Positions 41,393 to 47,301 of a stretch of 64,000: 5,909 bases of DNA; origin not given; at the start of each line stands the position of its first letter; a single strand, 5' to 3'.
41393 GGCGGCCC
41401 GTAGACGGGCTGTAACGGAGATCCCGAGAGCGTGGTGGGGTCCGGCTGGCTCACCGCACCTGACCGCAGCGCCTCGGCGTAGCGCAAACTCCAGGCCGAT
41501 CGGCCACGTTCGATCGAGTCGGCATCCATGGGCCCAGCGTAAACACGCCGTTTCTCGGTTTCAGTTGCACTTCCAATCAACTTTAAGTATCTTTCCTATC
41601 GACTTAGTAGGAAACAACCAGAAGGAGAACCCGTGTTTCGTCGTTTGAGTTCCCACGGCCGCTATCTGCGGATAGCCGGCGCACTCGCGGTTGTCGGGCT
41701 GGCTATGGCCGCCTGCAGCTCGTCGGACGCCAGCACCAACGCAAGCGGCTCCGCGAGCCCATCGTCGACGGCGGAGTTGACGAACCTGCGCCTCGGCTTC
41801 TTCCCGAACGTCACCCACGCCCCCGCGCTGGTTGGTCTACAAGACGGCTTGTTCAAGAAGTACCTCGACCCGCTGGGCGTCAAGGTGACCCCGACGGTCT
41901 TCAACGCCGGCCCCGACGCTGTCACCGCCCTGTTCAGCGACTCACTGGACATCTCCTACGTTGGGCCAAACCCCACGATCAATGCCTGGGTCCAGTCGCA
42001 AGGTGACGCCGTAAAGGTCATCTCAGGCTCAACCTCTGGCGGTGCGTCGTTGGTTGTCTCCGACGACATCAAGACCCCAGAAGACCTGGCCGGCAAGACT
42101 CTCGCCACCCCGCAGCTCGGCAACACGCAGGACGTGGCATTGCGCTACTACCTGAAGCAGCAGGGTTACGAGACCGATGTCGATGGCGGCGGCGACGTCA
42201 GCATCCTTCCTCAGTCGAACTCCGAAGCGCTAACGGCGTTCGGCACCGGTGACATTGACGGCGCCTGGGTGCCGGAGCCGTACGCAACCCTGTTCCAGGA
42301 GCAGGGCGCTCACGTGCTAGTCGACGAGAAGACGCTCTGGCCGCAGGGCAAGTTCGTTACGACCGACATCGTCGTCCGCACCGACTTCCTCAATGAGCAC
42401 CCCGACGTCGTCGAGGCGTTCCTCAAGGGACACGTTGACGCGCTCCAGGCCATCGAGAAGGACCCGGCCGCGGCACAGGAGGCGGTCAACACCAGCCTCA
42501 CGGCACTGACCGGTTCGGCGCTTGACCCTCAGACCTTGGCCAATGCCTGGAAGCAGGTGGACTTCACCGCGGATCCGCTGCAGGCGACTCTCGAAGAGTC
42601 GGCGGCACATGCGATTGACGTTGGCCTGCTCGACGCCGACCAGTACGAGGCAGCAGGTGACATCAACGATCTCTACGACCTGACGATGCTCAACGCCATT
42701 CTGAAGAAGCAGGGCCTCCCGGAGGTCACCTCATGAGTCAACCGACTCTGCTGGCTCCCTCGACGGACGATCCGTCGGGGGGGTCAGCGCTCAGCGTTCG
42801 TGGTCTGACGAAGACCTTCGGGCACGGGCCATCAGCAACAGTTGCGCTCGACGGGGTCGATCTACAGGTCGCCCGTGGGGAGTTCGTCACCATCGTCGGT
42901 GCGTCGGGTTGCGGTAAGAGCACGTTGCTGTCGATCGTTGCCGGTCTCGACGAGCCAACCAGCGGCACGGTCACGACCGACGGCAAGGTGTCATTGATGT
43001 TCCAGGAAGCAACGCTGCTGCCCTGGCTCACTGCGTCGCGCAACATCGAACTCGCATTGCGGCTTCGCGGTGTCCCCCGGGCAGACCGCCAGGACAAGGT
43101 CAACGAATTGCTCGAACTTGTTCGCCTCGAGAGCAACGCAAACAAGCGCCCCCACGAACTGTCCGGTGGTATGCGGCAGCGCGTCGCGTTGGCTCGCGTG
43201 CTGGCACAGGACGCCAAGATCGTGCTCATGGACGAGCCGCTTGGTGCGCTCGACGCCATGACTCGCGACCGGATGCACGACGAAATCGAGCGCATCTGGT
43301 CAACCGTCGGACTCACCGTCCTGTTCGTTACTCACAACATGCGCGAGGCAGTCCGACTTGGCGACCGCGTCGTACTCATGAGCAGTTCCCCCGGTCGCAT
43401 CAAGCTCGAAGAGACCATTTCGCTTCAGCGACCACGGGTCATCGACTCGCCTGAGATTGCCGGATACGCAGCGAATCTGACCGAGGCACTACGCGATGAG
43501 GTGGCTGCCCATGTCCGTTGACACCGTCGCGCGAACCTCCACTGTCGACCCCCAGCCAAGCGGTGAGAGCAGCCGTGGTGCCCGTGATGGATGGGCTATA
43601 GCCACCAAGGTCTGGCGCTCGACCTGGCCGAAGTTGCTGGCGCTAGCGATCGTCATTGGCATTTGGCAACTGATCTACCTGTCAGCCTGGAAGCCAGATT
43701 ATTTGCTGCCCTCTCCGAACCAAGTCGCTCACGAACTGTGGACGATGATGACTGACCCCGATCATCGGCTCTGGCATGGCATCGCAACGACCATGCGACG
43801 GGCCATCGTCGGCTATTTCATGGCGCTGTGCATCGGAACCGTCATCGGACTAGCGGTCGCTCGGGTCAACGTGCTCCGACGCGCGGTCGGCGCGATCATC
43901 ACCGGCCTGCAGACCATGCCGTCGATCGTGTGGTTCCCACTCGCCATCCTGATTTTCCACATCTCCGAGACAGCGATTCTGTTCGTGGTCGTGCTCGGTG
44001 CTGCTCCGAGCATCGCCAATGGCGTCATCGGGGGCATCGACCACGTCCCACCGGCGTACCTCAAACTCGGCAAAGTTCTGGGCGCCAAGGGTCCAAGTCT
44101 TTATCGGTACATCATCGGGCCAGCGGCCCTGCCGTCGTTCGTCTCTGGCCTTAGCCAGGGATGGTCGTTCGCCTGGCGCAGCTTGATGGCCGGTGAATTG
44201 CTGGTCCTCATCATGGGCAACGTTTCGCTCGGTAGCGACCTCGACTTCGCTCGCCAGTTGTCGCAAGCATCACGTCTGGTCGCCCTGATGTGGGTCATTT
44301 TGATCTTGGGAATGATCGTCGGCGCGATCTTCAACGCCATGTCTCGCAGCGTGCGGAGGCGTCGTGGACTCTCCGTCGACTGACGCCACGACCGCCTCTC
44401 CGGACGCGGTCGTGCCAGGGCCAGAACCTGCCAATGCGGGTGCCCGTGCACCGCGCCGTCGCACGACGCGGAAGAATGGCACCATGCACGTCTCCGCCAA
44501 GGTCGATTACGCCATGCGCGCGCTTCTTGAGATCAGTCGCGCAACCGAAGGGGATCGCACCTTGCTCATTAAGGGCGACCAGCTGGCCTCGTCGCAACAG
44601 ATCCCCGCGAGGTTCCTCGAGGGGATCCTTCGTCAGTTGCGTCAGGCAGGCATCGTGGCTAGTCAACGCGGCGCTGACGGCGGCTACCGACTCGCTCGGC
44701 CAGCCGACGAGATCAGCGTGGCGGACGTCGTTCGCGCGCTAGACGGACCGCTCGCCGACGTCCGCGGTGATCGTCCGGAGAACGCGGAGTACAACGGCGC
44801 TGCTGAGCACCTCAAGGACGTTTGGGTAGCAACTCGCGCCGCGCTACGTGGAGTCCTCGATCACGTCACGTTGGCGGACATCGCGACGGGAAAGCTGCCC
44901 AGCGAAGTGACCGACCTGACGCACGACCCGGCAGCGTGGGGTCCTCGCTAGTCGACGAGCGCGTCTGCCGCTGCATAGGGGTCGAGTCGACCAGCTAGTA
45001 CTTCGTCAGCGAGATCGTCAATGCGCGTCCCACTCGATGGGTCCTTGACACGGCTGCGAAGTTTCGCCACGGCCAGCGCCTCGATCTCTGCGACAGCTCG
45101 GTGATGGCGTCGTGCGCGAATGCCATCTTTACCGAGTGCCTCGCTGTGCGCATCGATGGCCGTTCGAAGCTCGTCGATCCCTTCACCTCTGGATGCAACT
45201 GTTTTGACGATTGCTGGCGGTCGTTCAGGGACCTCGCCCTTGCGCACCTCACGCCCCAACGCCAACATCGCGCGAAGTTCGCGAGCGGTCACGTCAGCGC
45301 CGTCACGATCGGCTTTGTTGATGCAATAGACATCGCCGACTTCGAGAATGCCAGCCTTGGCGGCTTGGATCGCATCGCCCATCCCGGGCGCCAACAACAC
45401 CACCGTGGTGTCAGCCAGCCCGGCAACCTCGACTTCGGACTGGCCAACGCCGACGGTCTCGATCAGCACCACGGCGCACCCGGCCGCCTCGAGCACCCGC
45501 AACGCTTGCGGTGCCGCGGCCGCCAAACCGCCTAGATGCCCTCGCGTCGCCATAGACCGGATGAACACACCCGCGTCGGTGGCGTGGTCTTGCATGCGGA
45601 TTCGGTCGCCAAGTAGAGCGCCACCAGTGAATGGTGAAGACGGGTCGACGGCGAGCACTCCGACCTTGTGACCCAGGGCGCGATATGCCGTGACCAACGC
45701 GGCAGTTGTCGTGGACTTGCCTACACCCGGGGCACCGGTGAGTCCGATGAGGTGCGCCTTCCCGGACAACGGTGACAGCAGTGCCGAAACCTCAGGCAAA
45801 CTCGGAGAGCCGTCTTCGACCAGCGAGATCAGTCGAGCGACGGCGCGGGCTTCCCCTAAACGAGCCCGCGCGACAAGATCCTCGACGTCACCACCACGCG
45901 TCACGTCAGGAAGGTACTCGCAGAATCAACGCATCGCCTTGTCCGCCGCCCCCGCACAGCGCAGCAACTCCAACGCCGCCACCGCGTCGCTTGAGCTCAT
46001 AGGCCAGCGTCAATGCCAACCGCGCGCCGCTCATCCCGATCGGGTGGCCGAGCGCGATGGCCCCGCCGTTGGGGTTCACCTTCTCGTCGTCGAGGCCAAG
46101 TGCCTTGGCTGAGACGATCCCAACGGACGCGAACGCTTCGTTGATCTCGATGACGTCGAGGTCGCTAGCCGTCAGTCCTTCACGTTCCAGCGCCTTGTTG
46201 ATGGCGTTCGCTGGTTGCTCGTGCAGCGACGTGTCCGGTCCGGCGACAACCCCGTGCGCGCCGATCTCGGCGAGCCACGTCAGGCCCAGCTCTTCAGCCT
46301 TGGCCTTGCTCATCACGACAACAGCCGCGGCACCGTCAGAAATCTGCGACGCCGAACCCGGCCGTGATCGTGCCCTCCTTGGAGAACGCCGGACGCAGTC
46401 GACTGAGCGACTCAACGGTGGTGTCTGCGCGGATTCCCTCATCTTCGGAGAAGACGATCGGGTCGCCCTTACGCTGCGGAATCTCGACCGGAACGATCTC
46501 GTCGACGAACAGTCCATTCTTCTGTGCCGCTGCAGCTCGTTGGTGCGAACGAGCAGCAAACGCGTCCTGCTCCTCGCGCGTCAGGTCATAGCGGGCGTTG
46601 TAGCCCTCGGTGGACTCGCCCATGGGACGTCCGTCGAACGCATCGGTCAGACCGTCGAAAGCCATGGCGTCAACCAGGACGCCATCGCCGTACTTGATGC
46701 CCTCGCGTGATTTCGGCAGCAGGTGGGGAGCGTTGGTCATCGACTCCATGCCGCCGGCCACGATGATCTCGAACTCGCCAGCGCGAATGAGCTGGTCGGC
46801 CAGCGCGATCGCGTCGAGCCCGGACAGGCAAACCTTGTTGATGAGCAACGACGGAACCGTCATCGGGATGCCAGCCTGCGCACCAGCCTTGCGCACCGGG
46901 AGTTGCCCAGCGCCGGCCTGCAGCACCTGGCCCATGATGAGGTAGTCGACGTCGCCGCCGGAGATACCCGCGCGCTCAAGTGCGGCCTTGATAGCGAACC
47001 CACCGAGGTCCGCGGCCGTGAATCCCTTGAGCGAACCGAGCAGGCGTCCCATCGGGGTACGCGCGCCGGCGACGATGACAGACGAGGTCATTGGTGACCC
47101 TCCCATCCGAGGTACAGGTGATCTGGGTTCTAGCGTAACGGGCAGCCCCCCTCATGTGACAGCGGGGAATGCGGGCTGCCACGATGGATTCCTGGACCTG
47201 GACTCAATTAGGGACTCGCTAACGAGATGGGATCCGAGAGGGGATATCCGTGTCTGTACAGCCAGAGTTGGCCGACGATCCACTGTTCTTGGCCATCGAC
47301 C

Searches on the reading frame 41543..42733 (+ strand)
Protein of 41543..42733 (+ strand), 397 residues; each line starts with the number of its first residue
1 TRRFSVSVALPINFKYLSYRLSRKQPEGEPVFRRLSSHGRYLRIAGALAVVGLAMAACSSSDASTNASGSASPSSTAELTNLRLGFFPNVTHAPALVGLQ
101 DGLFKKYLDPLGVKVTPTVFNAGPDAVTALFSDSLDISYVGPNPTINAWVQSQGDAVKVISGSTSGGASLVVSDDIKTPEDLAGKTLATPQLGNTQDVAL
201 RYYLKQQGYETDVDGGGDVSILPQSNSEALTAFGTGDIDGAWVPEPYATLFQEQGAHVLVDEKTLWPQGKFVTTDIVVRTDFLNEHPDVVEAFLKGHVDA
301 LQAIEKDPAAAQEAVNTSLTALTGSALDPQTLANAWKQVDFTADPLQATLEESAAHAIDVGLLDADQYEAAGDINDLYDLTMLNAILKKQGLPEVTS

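Call 86: search_protein_families(library=pfam, proteins=[window:41543-42733:+], max_evalue=0.001)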
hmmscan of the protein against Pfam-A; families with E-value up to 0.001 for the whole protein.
window:41543-42733:+ (397 aa): 4 families
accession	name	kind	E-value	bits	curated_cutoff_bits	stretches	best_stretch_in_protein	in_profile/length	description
PF13379.11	NMT1_2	-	1.9e-34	120.1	24.7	1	76-316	2-249/252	NMT1-like family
PF09084.16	NMT1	-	2.5e-13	50.8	20.5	1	91-311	3-216/216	NMT1/THI5 like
PF12974.12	Phosphonate-bd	-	3.9e-09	36.7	27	1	111-285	27-204/242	ABC transporter, phosphonate, periplasmic substrate-binding protein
PF04069.17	OpuAC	-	3.2e-06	27.4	21.2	1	104-306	20-238/257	Substrate binding domain of ABC-type glycine betaine transport system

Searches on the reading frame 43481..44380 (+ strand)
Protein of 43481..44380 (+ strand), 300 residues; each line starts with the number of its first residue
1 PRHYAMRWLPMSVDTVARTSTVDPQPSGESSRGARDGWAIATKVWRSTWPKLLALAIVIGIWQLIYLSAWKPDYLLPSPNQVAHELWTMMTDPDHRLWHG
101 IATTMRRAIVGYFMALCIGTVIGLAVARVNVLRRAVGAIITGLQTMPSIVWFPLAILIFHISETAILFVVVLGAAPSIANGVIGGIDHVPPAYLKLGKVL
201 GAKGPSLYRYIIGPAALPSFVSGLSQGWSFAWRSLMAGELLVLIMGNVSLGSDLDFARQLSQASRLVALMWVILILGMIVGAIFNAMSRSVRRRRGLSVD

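Call 88: search_protein_families(library=pfam, proteins=[window:43481-44380:+], max_evalue=0.001)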
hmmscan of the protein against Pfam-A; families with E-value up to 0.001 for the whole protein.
window:43481-44380:+ (300 aa): 1 family
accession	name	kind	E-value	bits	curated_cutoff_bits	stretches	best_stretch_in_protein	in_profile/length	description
PF00528.27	BPD_transp_1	-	2.4e-16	60.4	26.4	1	119-294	1-181/184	Binding-protein-dependent transport system inner membrane component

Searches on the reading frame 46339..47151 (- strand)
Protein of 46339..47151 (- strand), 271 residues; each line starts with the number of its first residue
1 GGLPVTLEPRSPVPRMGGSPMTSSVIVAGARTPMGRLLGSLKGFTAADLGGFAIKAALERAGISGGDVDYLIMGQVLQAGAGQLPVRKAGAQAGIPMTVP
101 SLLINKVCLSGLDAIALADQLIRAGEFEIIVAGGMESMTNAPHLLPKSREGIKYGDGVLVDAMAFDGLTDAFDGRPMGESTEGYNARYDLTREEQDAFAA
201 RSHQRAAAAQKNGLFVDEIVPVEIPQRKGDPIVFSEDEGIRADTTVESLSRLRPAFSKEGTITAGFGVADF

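Call 88: search_protein_families(library=pfam, proteins=[window:46339-47151:-], max_evalue=0.001)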
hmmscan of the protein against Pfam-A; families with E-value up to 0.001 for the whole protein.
window:46339-47151:- (271 aa): 2 families
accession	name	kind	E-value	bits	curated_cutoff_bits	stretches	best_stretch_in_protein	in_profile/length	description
PF00108.29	Thiolase_N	-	1.4e-88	297.1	26.4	1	25-265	2-242/260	Thiolase, N-terminal domain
PF00109.32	ketoacyl-synt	-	0.00018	21.6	20.8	1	100-141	166-207/252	Beta-ketoacyl synthase, N-terminal domain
